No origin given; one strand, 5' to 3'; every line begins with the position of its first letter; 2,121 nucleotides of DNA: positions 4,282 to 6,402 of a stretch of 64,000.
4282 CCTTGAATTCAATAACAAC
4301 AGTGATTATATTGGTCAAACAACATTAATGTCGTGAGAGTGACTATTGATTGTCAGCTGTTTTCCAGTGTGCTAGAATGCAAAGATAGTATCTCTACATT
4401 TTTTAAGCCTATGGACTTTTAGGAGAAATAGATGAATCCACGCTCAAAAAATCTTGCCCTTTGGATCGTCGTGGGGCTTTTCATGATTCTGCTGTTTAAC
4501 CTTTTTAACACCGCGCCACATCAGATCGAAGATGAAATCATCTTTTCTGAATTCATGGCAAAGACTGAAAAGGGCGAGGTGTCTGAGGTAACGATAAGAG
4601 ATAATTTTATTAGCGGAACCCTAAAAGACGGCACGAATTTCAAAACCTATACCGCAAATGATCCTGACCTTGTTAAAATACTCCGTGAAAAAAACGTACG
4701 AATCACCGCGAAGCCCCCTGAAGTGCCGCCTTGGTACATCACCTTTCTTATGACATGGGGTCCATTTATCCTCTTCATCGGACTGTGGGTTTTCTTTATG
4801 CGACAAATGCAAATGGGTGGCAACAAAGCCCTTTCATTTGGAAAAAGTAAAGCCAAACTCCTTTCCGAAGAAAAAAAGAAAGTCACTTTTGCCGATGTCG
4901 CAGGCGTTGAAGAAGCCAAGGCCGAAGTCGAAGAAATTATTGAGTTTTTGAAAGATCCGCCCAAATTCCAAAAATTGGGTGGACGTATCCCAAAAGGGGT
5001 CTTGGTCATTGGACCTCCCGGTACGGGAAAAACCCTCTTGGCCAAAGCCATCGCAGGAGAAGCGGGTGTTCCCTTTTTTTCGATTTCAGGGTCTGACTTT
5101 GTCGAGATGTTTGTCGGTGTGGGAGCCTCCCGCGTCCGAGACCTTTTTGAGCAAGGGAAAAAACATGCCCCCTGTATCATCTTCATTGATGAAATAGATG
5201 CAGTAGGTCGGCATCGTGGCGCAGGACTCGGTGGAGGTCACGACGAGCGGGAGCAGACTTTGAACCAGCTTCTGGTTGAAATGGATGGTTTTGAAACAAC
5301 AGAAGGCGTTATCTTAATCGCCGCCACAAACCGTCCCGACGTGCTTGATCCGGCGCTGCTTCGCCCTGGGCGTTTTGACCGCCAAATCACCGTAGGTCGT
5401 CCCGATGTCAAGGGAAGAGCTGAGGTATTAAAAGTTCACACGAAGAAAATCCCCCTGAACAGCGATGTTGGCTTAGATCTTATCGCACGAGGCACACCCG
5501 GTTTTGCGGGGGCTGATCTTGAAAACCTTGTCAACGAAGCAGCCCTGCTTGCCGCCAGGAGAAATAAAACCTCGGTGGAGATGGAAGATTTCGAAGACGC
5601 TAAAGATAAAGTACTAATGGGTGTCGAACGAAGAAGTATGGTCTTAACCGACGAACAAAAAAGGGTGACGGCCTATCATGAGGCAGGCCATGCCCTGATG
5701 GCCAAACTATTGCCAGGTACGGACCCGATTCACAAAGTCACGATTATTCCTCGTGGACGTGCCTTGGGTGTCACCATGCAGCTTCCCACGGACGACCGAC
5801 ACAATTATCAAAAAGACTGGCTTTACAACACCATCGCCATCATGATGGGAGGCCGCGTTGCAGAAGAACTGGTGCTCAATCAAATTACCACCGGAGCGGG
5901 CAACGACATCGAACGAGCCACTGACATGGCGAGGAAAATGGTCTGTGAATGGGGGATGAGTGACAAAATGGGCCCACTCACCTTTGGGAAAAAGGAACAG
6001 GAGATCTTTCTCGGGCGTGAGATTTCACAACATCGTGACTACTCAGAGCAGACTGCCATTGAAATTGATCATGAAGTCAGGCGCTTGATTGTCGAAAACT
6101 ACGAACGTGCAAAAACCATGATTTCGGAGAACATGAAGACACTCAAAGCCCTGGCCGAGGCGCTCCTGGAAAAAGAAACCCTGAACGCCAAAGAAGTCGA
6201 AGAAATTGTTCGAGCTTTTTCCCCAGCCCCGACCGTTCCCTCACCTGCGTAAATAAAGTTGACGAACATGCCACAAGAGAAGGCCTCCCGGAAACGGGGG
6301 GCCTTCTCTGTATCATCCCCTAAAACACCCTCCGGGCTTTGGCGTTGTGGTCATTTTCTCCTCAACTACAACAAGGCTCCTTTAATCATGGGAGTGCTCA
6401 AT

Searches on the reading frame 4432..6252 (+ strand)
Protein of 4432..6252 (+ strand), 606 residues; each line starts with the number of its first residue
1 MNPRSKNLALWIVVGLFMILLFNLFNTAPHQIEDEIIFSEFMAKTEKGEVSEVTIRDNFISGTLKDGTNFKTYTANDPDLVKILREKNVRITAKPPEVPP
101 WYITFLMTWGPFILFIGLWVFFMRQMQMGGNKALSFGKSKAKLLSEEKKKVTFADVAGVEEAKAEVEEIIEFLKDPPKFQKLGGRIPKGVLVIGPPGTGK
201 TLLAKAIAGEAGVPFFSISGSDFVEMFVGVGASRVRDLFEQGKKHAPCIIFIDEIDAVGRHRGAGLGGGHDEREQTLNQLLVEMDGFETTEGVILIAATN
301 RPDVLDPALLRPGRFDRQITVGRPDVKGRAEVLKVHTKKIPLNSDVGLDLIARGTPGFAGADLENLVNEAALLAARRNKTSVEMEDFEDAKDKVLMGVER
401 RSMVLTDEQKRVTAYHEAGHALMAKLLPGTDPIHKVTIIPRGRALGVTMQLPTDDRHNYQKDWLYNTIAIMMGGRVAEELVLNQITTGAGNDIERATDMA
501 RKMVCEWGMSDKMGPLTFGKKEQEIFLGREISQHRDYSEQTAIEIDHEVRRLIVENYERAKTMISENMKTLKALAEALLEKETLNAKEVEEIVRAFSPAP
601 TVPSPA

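Call 62: search_protein_families(library=pfam, proteins=[window:4432-6252:+], max_evalue=0.00001)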
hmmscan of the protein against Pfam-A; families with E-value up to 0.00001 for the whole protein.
window:4432-6252:+ (606 aa): 6 families
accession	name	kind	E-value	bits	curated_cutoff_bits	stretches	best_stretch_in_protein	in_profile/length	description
PF01434.24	Peptidase_M41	-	1.1e-75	254.2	29.9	1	403-592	1-191/191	Peptidase family M41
PF00004.35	AAA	-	1.9e-47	161.4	21.2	1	190-322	1-130/131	ATPase family associated with various cellular activities (AAA)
PF06480.20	FtsH_ext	-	3.2e-16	59.8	25.5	1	9-96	2-103/103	FtsH Extracellular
PF17862.7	AAA_lid_3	-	2.3e-14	53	27.2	1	345-389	1-45/45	AAA+ lid domain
PF07728.20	AAA_5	-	2.6e-06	27.9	22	0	189-311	1-137/139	AAA domain (dynein-related subfamily)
PF06068.19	TIP49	-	4.1e-06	26.7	23.8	0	156-223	26-88/347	TIP49 P-loop domain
